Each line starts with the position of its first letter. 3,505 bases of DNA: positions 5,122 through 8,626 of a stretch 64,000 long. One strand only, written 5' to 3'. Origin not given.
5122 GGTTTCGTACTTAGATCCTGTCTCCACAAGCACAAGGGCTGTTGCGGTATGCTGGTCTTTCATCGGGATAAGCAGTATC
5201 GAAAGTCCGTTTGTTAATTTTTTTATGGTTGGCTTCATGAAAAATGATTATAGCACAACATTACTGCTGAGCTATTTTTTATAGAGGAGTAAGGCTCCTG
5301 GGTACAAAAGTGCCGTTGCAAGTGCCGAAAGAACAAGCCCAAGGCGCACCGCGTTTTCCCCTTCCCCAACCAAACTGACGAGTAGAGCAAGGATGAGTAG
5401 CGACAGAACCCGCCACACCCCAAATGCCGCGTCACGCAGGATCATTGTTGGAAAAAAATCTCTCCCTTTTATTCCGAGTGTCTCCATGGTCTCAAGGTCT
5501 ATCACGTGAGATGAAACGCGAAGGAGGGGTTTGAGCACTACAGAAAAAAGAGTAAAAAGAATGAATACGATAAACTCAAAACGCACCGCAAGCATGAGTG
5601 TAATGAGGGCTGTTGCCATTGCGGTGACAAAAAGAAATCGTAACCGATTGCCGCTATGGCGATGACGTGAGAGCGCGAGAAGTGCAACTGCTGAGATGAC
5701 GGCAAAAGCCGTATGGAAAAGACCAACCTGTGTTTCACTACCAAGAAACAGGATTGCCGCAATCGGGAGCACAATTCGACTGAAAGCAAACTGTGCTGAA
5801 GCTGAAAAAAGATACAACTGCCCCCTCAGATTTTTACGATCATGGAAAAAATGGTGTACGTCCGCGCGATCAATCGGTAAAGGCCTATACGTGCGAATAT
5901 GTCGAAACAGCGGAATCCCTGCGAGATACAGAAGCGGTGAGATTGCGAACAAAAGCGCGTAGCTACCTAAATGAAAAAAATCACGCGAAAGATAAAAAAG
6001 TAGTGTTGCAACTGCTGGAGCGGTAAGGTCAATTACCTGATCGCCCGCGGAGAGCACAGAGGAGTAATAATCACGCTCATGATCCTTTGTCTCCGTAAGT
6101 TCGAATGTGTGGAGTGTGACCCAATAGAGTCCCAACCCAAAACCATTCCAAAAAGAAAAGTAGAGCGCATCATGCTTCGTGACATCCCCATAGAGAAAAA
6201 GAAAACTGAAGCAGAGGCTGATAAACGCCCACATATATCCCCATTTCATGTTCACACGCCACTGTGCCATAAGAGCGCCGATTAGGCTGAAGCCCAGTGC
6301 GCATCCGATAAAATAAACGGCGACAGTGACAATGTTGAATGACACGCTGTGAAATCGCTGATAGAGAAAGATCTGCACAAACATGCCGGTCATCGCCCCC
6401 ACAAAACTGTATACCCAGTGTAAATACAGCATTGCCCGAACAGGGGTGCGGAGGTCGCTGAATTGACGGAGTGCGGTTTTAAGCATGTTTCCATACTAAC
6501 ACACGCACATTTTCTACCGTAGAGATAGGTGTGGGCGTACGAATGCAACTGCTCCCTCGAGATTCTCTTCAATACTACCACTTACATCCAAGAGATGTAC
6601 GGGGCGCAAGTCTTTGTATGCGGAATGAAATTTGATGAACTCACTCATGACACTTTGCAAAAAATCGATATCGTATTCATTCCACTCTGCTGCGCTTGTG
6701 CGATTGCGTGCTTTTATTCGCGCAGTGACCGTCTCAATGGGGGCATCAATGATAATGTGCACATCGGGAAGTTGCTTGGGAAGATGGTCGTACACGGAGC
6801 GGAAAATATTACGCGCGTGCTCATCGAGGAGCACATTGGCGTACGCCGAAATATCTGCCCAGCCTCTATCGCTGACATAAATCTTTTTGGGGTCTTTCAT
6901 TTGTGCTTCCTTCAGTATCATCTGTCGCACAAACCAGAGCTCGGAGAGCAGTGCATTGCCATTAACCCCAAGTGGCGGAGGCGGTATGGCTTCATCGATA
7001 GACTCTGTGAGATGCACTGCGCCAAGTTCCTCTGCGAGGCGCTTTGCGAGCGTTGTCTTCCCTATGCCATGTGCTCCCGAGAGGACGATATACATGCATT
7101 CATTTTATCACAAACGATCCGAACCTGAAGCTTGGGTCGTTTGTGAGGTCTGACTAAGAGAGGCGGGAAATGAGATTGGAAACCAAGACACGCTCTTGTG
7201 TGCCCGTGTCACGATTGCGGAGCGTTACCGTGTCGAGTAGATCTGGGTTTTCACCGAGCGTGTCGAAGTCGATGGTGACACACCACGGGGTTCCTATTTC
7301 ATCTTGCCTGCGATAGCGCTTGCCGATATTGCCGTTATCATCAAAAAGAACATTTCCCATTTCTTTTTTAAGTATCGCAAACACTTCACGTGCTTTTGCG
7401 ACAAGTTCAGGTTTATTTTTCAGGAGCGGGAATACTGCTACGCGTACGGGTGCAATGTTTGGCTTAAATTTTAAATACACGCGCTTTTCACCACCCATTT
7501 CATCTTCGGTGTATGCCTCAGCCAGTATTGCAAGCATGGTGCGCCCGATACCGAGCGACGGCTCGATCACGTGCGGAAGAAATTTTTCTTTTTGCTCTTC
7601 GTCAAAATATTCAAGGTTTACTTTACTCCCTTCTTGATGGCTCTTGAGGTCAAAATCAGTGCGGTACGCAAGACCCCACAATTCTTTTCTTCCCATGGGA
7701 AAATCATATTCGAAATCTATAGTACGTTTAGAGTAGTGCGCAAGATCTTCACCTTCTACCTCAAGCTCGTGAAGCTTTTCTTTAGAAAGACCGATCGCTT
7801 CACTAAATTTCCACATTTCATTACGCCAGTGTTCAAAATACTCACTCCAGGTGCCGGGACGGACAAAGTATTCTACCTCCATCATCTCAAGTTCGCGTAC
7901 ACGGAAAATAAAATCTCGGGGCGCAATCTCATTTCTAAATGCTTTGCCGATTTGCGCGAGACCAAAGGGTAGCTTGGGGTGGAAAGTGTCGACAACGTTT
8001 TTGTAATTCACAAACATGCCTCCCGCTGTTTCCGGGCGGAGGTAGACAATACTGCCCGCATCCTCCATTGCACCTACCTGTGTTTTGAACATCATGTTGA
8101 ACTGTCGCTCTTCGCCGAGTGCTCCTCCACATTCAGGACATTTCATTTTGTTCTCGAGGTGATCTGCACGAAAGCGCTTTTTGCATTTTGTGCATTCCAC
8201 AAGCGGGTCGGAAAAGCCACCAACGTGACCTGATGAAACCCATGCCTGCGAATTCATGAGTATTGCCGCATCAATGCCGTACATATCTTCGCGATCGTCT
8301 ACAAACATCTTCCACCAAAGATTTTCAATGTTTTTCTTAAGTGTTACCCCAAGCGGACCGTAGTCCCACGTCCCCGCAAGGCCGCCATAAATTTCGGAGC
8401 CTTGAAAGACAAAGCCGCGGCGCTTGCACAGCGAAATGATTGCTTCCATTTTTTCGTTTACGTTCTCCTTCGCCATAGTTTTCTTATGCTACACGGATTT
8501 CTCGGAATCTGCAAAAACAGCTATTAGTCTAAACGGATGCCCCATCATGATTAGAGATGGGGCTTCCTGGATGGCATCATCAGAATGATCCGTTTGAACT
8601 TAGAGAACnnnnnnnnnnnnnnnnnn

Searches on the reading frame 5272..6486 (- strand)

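Call 29: search_protein_families(library=pfam, proteins=[window:5272-6486:-], max_evalue=0.00001)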
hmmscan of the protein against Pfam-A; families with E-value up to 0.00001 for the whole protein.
window:5272-6486:- (404 aa): 1 family
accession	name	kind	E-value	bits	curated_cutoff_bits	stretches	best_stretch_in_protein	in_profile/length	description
PF07690.21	MFS_1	-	7e-07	28.9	33.4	1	23-312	5-305/347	Major Facilitator Superfamily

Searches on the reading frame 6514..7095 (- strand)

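Call 29: search_protein_families(library=pfam, proteins=[window:6514-7095:-], max_evalue=0.00001)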
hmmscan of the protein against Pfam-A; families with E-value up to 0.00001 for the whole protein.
window:6514-7095:- (193 aa): 6 families
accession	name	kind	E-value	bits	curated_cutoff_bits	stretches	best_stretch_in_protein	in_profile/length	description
PF01712.25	dNK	-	3e-12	47.2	27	1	3-175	1-184/203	Deoxynucleoside kinase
PF13521.12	AAA_28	-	9.5e-10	39.4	27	1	3-95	2-99/164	AAA domain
PF13671.12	AAA_33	-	1.2e-08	35.8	27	1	3-139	2-129/143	AAA domain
PF13207.12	AAA_17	-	8.2e-08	33.1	27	0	7-30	2-25/136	AAA domain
PF13238.12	AAA_18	-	1.1e-07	32.8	29.4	1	3-136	1-117/128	AAA domain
PF02223.23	Thymidylate_kin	-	1.3e-06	28.7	27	0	70-177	80-180/185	Thymidylate kinase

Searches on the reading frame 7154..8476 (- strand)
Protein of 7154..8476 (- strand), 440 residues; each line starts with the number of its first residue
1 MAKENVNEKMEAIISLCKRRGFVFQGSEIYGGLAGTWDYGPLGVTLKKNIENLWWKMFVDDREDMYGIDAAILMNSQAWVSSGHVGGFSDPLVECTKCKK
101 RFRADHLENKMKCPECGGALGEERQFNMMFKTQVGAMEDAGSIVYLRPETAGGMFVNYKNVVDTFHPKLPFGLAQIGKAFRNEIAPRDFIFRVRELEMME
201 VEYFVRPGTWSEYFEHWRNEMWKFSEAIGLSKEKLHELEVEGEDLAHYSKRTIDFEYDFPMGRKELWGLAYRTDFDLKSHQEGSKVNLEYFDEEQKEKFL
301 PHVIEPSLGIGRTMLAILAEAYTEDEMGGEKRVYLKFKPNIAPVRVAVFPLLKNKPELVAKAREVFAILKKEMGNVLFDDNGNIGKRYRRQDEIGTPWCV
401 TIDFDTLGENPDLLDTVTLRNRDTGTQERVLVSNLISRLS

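Call 29: search_protein_families(library=pfam, proteins=[window:7154-8476:-], max_evalue=0.00001)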
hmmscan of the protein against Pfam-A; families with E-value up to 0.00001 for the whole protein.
window:7154-8476:- (440 aa): 2 families
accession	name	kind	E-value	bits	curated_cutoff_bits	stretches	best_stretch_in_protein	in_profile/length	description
PF03129.25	HGTP_anticodon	-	1.1e-16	61.2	21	1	346-439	2-91/94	Anticodon binding domain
PF00587.30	tRNA-synt_2b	-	1.3e-13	51.9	29.3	1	143-320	10-178/179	tRNA synthetase class II core domain (G, H, P, S and T)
